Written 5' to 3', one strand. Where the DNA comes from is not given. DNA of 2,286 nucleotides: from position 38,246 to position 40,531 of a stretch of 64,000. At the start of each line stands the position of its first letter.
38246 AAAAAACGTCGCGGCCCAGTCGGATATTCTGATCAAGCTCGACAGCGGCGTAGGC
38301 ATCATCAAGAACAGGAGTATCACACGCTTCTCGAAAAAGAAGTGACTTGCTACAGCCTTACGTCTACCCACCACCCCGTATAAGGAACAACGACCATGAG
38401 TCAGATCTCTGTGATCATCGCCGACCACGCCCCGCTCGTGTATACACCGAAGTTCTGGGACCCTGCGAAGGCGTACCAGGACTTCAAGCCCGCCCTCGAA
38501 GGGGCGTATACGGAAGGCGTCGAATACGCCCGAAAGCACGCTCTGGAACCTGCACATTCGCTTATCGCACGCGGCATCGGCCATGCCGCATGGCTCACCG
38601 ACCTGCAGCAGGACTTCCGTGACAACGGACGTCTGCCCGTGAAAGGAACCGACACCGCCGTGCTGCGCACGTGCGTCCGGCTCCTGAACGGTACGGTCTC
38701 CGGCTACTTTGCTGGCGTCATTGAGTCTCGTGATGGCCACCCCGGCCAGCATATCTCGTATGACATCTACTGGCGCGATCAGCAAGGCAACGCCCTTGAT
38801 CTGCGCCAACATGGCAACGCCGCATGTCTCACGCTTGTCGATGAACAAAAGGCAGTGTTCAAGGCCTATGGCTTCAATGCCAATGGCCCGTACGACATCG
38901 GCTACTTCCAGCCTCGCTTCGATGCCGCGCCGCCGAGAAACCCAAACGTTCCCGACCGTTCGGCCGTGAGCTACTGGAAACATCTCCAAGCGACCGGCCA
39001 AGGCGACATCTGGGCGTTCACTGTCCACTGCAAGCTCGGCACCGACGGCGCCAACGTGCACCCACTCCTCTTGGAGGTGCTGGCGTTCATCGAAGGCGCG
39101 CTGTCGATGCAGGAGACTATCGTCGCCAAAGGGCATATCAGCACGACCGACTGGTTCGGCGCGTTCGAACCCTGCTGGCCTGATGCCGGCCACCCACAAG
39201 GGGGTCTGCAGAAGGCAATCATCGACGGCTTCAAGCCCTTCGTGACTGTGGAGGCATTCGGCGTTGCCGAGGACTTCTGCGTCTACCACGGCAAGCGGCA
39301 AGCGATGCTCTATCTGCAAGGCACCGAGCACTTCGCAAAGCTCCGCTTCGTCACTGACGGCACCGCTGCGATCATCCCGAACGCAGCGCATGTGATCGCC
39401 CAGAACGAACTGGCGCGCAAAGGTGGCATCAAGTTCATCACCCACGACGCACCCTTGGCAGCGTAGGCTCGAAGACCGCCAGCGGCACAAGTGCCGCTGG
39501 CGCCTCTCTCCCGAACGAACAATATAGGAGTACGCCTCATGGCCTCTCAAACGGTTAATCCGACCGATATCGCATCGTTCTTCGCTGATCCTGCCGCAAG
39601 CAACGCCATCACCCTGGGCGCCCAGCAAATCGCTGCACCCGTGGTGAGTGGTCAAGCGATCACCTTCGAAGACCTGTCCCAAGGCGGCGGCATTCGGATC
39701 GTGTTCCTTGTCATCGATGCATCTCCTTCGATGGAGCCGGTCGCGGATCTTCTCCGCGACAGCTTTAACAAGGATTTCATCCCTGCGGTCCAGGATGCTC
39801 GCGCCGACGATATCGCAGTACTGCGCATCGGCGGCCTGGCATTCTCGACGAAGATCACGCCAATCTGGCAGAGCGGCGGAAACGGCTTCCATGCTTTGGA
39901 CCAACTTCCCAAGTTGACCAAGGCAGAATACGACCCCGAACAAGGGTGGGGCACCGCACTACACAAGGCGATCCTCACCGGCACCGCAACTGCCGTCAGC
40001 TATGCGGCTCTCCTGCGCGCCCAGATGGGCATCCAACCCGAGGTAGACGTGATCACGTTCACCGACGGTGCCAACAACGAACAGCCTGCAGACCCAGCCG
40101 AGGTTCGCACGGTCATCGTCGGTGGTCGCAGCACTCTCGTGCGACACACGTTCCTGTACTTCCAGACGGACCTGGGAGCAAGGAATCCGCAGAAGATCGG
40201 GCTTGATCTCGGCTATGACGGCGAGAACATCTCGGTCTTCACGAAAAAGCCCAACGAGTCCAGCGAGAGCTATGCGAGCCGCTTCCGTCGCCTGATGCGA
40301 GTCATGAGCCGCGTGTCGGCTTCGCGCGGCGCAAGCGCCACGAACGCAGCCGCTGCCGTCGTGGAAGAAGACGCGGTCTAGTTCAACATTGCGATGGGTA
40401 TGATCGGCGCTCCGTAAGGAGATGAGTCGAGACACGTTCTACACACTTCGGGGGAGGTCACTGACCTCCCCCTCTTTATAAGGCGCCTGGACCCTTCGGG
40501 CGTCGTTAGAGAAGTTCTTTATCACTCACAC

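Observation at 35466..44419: NAD-salvage operon (pncA, pncB, NrtR) fused with a TerY-P-like vWA / PP2C / Ser-Thr-kinase triad, next to two SLOG/LOG-like paralogs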

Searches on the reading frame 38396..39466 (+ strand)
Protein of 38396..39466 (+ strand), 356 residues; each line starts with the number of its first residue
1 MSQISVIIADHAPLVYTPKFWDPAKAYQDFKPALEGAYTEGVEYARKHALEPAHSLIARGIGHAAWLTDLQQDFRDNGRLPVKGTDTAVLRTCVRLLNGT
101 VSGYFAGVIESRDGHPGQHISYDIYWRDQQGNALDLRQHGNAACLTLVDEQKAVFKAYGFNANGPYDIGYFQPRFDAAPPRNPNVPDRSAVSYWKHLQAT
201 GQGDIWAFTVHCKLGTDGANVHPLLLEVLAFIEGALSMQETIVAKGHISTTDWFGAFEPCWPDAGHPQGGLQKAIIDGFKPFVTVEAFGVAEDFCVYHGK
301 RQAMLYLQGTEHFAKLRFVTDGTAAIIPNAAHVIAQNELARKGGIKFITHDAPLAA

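Call 3: search_protein_families(library=pfam, proteins=[window:38396-39466:+], max_evalue=0.01)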
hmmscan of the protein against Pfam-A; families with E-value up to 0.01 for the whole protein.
window:38396-39466:+ (356 aa): 0 families

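Call 4: search_protein_families(library=ncbifam, proteins=[window:38396-39466:+], max_evalue=0.01)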
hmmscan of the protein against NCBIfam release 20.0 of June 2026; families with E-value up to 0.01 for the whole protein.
window:38396-39466:+ (356 aa): 1 family
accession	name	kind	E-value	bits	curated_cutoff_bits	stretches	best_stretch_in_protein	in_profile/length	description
NF008623.0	PRK11609.1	equivalog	1.7e-07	31.3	174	1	64-126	5-65/213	bifunctional nicotinamidase/pyrazinamidase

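Call 5: search_protein_families(library=padloc, proteins=[window:38396-39466:+], max_evalue=0.01)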
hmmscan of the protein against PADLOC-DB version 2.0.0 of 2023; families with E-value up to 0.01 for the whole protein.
window:38396-39466:+ (356 aa): 0 families

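Call 6: search_protein_families(library=phrogs, proteins=[window:38396-39466:+], max_evalue=0.01)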
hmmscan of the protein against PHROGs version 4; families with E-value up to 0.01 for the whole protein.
window:38396-39466:+ (356 aa): 0 families

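Call 21: search_solved_structures(query=A2, max_evalue=0.01, show_alignments=1)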
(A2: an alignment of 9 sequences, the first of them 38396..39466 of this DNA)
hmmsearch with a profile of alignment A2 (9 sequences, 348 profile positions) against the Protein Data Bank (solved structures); distinct sequences matched with E-value up to 0.01: 5.
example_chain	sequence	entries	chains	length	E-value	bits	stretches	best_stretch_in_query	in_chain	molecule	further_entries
2wt9_A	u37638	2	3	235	2.4e-07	33.4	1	52-125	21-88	NICOTINAMIDASE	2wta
29iv_A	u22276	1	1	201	1.3e-06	31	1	60-123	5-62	nicotinamidase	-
1ilw_A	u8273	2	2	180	0.0013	21.1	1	63-124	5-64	180 aa long hypothetical Pyrazinamidase/nicotinamidase | 180aa long hypothetical Pyrazinamidase/Nicotinamidase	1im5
2h0r_A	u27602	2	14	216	0.0014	21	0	64-129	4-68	Nicotinamidase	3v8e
3pl1_A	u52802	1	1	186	0.0019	20.6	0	63-115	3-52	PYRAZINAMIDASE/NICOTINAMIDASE PNCA (PZase)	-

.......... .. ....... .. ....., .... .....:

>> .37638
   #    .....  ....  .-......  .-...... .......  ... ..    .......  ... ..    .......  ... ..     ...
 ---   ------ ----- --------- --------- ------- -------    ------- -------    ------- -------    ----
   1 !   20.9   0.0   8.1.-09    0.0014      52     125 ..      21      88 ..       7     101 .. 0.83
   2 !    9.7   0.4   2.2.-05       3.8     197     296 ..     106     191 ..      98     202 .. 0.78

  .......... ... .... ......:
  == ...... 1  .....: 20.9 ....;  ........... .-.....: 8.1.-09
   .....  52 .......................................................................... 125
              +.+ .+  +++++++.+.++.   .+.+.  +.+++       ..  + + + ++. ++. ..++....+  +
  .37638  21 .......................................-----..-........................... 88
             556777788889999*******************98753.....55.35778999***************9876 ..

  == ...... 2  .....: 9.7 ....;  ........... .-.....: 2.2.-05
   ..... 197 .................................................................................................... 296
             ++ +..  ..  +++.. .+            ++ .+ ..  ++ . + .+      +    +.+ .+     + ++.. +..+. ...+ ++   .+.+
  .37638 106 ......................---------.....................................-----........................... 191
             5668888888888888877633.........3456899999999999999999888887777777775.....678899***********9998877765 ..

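Call 42: find_homologous_proteins(query=window:38396-39466:+, max_evalue=0.001)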
Query window:38396-39466:+ (356 aa): 114 proteins with E <= 0.001 among 1787 candidates.
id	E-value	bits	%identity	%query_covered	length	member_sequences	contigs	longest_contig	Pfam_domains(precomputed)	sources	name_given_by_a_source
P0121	1.2e-247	839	100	100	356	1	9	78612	-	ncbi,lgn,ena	-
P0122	4.3e-181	620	76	98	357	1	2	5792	-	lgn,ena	-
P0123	4.4e-161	554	71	98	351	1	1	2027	-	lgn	-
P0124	2.0e-160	552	66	99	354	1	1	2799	-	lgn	-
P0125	5.1e-137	475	59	98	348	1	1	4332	-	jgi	jgi:nicotinamidase/pyrazinamidase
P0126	1.1e-136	474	62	97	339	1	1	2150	-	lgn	-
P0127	3.2e-135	469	61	99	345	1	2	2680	-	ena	-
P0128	8.9e-135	468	61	97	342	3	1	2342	-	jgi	jgi:nicotinamidase-related amidase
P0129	8.8e-134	464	59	99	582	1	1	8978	-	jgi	jgi:hypothetical protein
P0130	1.6e-132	460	60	99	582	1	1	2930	-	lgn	-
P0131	2.0e-131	457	58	98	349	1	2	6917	-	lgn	-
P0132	8.8e-129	448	58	97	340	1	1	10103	-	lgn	-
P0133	2.1e-128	447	59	97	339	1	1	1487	-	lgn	-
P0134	7.7e-128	445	59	96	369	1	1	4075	-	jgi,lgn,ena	-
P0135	8.7e-127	441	57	98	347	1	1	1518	-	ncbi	-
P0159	5.1e-114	399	55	100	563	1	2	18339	-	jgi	jgi:nicotinamidase-related amidase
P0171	2.1e-109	384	52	98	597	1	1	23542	-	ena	-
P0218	1.0e-59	221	38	94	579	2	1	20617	-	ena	-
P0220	1.4e-55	207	37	95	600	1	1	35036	-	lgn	-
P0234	1.3e-27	115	27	95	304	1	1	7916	-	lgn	-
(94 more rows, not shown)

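Call 45: search_protein_families(library=pfam, proteins=[P0129, P0159, P0171, P0218, P0220, P0234], max_evalue=0.1)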
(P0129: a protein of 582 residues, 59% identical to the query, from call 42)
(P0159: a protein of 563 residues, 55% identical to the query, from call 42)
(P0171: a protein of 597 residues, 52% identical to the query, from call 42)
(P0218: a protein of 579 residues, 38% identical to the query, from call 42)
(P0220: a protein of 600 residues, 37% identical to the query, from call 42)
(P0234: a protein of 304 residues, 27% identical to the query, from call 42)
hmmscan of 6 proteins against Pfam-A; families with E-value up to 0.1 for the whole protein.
P0129 (582 aa): 0 families

P0159 (563 aa): 0 families

P0171 (597 aa): 0 families

P0218 (579 aa): 0 families

P0220 (600 aa): 0 families

P0234 (304 aa): 1 family
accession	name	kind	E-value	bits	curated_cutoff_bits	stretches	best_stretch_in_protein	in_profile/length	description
PF01691.21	Adeno_E1B_19K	-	0.081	12.9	25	0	244-290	11-57/135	Adenovirus E1B 19K protein / small t-antigen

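Call 46: find_encoding_contigs(protein=P0220, flank=10000, max_places=1)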
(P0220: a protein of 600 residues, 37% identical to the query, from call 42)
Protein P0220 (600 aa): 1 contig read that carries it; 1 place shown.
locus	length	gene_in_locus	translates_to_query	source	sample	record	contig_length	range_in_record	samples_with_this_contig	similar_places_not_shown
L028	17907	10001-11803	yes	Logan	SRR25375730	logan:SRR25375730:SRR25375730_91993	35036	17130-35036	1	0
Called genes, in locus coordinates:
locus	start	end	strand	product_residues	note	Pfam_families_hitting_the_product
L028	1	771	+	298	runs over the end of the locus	PF00691:OmpA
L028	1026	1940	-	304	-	-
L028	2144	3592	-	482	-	PF00224:PK, PF02887:PK_C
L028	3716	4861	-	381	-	PF00962:A_deaminase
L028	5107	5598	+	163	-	-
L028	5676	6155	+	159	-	PF00583:Acetyltransf_1, PF13673:Acetyltransf_10, PF13508:Acetyltransf_7, PF08445:FR47 (weak)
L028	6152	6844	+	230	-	PF00557:Peptidase_M24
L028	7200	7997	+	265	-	PF13672:PP2C_2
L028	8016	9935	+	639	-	-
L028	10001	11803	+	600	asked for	-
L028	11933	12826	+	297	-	-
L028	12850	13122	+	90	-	-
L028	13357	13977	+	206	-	PF14903:WG_beta_rep (weak)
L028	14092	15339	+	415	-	-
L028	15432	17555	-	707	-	-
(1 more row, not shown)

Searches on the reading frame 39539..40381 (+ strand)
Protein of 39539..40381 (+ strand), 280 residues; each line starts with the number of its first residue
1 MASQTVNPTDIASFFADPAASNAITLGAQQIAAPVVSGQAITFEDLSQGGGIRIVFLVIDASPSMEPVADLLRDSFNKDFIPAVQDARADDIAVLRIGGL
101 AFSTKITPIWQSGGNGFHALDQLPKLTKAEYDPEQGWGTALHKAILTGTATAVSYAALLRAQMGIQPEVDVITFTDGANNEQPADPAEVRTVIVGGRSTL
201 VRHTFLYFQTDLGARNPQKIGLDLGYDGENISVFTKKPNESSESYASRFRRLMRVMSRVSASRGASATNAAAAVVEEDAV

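Call 3: search_protein_families(library=pfam, proteins=[window:39539-40381:+], max_evalue=0.01)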
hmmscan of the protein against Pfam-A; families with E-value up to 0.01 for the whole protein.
window:39539-40381:+ (280 aa): 0 families

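Call 4: search_protein_families(library=ncbifam, proteins=[window:39539-40381:+], max_evalue=0.01)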
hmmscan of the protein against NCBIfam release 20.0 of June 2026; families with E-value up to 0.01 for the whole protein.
window:39539-40381:+ (280 aa): 0 families

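Call 5: search_protein_families(library=padloc, proteins=[window:39539-40381:+], max_evalue=0.01)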
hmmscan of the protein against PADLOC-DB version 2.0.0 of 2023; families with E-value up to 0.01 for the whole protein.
window:39539-40381:+ (280 aa): 0 families

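Call 6: search_protein_families(library=phrogs, proteins=[window:39539-40381:+], max_evalue=0.01)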
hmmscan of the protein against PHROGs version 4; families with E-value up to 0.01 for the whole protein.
window:39539-40381:+ (280 aa): 0 families

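Call 22: search_solved_structures(query=A3, max_evalue=1, show_alignments=1)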
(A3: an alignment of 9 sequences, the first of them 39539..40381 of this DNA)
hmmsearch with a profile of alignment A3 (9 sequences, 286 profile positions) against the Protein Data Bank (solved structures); distinct sequences matched with E-value up to 1: 2.
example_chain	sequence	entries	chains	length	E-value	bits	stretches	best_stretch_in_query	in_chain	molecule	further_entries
5ixm_B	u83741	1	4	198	0.045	16.2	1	56-122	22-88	LPS-assembly lipoprotein LptE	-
8bv3_A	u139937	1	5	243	0.21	14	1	55-128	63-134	Chromosomal replication initiator protein DnaA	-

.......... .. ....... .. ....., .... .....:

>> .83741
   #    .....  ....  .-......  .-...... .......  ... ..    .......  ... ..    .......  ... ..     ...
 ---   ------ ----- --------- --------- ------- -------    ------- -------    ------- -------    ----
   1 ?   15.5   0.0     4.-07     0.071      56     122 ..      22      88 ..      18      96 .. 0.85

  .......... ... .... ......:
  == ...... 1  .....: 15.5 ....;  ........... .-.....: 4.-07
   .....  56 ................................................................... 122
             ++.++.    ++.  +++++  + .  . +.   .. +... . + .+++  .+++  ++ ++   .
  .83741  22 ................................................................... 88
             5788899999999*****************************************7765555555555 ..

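Call 38: find_homologous_proteins(query=window:39539-40381:+, max_evalue=0.001)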
Query window:39539-40381:+ (280 aa): 50 proteins with E <= 0.001 among 8000 candidates.
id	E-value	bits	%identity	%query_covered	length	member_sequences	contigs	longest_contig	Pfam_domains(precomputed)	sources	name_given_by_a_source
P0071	3.0e-177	605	100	100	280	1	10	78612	-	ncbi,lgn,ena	-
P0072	4.7e-109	382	66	94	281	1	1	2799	-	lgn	-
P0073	2.7e-108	379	67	92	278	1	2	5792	-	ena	-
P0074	2.3e-92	327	52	99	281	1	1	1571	-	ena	-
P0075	2.1e-90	321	55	95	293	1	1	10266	-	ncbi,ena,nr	ncbi:MAG: hypothetical protein G01um101470_349 [Parcubacteria group bacterium Gr01-1014_70]|nr:MAG: 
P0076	4.1e-90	320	54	94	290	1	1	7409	-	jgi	-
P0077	1.5e-88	315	54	83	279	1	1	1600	-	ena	-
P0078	3.3e-88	313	52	99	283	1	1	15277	-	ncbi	-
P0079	4.1e-88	313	54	97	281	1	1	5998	-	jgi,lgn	-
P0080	9.7e-88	312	54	97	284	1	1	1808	-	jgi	jgi:hypothetical protein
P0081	1.8e-87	311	52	100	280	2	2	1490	-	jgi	jgi:hypothetical protein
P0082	3.2e-87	310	54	94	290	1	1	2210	-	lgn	-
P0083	5.3e-87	310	54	99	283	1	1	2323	-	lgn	-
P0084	6.8e-87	309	54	98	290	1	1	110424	-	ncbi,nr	ncbi:MAG: VWA domain-containing protein [Patescibacteria group bacterium]|nr:VWA domain-containing p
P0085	7.0e-87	309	53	91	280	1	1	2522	-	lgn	-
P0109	5.5e-78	280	51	95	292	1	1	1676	PF00092.35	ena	-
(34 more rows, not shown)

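Call 52: predict_structure(alignment_id=A5)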
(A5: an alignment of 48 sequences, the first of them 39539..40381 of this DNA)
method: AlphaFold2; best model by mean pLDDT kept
length: 280 residues; sequences in the alignment: 48
mean_pLDDT: 91.2   pTM: 0.89
mean pLDDT of the five models: 91.2, 89.4, 89.2, 88.3, 88.0
residues with pLDDT >= 90: 210; 70-90: 51; 50-70: 17; < 50: 2
segments of 3 or more residues with pLDDT < 50: none
pLDDT, mean of each block of 10 residues (from residue 1): 83 96 94 84 89 96 96 94 86 92 97 92 96 96 98 96 95 98 98 97 96 95 97 95 91 83 67 56
secondary structure, 60 per line:
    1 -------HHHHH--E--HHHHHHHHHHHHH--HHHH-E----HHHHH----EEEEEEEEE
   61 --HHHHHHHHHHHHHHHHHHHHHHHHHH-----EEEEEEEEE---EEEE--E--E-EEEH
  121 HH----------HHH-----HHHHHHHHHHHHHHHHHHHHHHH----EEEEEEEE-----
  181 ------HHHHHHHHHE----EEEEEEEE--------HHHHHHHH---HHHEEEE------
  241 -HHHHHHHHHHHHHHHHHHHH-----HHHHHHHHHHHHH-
elements in order: H8-12 H18-30 H33-36 H43-47 E52-60 H63-88 E94-102 E106-109 E117-119 H141-163 E168-175 H187-195 E201-208 H217-224 E231-234 H242-261 H267-279

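Call 55: fold_search(model_id=the predicted structure, library=pdb)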
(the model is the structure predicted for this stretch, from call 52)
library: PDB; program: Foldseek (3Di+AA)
matches with E <= 10: 1080; with E <= 0.001: 121
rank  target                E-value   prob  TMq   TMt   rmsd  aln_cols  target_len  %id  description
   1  9c4f_I                7.1e-07  1.00  0.43  0.61   5.5       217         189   19  Infectious B19V capsid (released 2024-10-16)
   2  7n1o                  8.9e-07  1.00  0.43  0.47   5.7       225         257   16  The von Willebrand factor A domain of human capillary morphogenesis gene II, flexibly fused to the 1TEL crystallization  (released 2021-06-09)
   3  9ykb_B                1.5e-06  1.00  0.40  0.43   6.2       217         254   14  The von Willebrand factor A domain of human capillary morphogenesis gene II, fused to the 1TEL crystallization chapero (released 2025-10-22)
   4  2i6q_A                2.0e-06  1.00  0.48  0.29   5.0       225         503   14  Complement component C2a (released 2006-10-17)
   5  1sht                  2.1e-06  1.00  0.39  0.57   7.2       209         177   14  Crystal Structure of the von Willebrand factor A domain of human capillary morphogenesis protein 2: an anthrax toxin rec (released 2004-04-13)
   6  8fzu_A                2.4e-06  1.00  0.42  0.46   5.1       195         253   15  The von Willebrand factor A domain of human capillary morphogenesis gene II, flexibly fused to the 1TEL crystallizatio (released 2023-07-19)
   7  9ykb_A                2.7e-06  1.00  0.41  0.45   5.2       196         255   15  The von Willebrand factor A domain of human capillary morphogenesis gene II, fused to the 1TEL crystallization chapero (released 2025-10-22)
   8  3n2n_A                3.2e-06  1.00  0.41  0.59   4.9       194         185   14  The Crystal Structure of Tumor Endothelial Marker 8 (TEM8) extracellular domain (released 2011-01-05)
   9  2ica                  4.5e-06  1.00  0.42  0.61   5.4       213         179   15  CD11a (LFA1) I-domain complexed with BMS-587101 aka 5-[(5S, 9R)-9-(4-cyanophenyl)-3-(3,5-dichlorophenyl)-1-methyl-2,4-di (released 2006-12-19)
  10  6bxf_A                4.5e-06  1.00  0.38  0.25   6.1       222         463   13  Crystal structure of an extended b3 integrin L33 (released 2018-08-01)
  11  8ft6                  4.7e-06  1.00  0.38  0.41   5.0       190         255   15  The von Willebrand factor A domain of human capillary morphogenesis gene II, flexibly fused to the 1TEL crystallization  (released 2023-03-22)
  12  8fz4_A                4.7e-06  1.00  0.39  0.58   5.4       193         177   15  The von Willebrand factor A domain of Anthrax toxin receptor 2 (released 2023-03-01)
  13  9doc                  5.6e-06  1.00  0.43  0.46   5.0       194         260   15  The von Willebrand factor A domain of human capillary morphogenesis gene II, flexibly fused to the 1TEL crystallization  (released 2024-11-06)
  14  2odq_A                5.6e-06  1.00  0.45  0.28   5.7       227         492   15  Complement component C2a, the catalytic fragment of C3- and C5-convertase of human complement (released 2007-02-06)
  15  9qpy_E                6.3e-06  1.00  0.48  0.29   4.8       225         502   15  Structure of the Complement classical and lectin pathway C3 convertase (released 2025-12-24)
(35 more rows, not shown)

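Call 71: search_protein_families(library=padloc, alignment_id=A5, max_evalue=1)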
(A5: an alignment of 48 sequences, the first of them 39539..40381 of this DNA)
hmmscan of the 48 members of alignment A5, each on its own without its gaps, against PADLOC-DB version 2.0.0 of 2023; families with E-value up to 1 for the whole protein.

A. member 1, window:39539-40381:+ (280 aa): 0 families

B. families by the number of members that match (of 48 scanned): 0 families

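Call 72: search_protein_families(library=pfam, alignment_id=A5, max_evalue=0.1)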
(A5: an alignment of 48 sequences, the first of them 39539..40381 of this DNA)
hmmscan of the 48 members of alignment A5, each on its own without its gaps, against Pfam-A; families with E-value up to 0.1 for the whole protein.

A. member 1, window:39539-40381:+ (280 aa): 0 families

B. families by the number of members that match (of 48 scanned): 8 families
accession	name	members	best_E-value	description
PF00092.34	VWA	15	1.4e-06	von Willebrand factor type A domain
PF21107.2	STPRs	2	0.076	STPRs (score and three amino acid peptide repeats)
PF24957.1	DrmE_C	1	0.0091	DISARM protein DrmE, C-terminal domain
PF21227.3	Myb_DNA-binding_7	1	0.021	Myb-like DNA-binding domain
PF18651.6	CshA_NR2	1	0.022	Surface adhesin CshA non-repetitive domain 2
PF17920.6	TetR_C_16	1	0.047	Tetracyclin repressor-like, C-terminal domain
PF08671.16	SinI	1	0.056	Anti-repressor SinI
PF13519.12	VWA_2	1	0.058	von Willebrand factor type A domain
